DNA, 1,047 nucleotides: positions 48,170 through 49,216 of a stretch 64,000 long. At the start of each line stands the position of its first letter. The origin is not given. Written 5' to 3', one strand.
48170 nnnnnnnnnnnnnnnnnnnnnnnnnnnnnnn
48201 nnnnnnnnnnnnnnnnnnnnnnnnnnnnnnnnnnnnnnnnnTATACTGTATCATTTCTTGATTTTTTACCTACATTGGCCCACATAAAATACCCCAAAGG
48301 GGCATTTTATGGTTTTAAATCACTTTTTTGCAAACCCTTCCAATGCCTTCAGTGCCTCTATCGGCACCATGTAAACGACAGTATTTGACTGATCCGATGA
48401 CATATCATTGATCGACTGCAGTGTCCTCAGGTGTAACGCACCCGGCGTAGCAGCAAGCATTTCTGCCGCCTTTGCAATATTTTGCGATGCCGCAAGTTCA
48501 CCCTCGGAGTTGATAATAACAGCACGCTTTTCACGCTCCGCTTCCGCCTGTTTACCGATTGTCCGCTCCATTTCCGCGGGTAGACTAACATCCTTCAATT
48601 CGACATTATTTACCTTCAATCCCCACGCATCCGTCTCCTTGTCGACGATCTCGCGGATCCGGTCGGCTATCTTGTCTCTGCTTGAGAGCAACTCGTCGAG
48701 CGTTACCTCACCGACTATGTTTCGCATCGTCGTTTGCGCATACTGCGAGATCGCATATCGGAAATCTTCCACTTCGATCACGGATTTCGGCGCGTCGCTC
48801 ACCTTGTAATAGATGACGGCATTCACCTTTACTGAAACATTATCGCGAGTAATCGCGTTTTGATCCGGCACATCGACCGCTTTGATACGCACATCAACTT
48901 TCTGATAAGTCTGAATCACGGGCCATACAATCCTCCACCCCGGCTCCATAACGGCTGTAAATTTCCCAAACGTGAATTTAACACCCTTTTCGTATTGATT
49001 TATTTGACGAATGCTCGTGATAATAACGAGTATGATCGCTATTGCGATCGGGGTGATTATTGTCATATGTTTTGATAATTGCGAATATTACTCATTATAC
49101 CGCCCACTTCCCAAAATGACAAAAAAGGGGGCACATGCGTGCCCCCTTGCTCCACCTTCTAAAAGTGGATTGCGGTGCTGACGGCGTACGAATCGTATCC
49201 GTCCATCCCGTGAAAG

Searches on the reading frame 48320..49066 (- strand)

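Call 74: search_protein_families(library=pfam, proteins=[window:48320-49066:-], max_evalue=0.00001)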
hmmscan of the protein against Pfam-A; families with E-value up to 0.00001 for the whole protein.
window:48320-49066:- (248 aa): 2 families
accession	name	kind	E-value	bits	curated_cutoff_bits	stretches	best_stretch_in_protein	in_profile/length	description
PF01145.31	Band_7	-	4.5e-44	151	23.6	1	21-190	2-175/176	SPFH domain / Band 7 family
PF13421.11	Band_7_1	-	8.3e-07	29.3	24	1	101-175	132-208/211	SPFH domain-Band 7 family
